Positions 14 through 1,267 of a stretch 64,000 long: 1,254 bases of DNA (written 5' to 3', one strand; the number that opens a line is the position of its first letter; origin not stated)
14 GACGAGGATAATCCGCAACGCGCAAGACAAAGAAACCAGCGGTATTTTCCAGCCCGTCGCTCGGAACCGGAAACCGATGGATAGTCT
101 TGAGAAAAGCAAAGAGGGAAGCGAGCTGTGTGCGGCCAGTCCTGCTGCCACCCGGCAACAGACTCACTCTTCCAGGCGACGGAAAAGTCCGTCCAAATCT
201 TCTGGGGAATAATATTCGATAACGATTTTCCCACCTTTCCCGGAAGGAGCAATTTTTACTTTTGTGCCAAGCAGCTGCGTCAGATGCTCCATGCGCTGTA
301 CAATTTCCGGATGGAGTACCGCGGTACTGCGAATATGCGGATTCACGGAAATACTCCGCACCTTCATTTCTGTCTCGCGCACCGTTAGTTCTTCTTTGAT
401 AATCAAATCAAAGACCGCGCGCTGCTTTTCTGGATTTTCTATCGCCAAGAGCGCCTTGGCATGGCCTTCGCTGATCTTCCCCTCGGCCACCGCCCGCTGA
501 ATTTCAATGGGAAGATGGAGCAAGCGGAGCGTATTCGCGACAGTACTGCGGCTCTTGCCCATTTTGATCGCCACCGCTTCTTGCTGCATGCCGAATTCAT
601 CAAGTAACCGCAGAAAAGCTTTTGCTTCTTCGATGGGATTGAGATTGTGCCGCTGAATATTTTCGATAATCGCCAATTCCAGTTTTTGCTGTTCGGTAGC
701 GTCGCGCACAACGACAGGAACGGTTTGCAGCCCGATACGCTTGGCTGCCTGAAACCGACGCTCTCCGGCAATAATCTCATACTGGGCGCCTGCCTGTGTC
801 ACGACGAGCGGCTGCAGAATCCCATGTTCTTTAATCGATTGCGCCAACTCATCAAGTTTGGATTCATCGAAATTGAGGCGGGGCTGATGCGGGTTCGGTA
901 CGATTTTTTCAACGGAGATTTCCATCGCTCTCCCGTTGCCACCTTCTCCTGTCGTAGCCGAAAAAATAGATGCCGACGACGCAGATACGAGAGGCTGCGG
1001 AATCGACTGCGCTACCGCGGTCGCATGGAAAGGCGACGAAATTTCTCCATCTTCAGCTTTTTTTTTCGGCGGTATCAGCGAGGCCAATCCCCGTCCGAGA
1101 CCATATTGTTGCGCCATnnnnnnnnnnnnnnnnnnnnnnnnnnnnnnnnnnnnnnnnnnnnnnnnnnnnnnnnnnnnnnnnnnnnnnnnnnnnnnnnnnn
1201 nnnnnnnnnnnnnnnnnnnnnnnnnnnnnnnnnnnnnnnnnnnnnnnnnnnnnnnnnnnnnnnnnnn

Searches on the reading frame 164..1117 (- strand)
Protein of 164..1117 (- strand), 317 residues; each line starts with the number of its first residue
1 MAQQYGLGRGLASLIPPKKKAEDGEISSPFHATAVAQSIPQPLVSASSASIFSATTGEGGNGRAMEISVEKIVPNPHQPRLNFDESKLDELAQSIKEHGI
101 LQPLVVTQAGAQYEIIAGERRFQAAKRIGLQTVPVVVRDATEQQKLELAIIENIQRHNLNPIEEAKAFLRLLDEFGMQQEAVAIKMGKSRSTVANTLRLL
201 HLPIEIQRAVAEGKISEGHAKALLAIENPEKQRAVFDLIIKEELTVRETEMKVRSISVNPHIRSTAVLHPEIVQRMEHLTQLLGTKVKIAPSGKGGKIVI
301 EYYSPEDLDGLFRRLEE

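Call 77: search_protein_families(library=pfam, proteins=[window:164-1117:-], max_evalue=0.00001)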
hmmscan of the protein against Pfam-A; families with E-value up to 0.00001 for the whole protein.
window:164-1117:- (317 aa): 3 families
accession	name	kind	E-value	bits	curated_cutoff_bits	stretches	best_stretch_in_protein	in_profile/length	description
PF17762.8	HTH_ParB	-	5.2e-37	126.5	22.6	1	158-256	2-100/102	ParB HTH domain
PF02195.25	ParB_N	-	2.4e-33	114.5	26.3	1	66-155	5-95/95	ParB N-terminal domain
PF23552.2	ParB_C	-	5.3e-12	45.4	23.8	1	270-315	3-49/50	ParB dimerisation domain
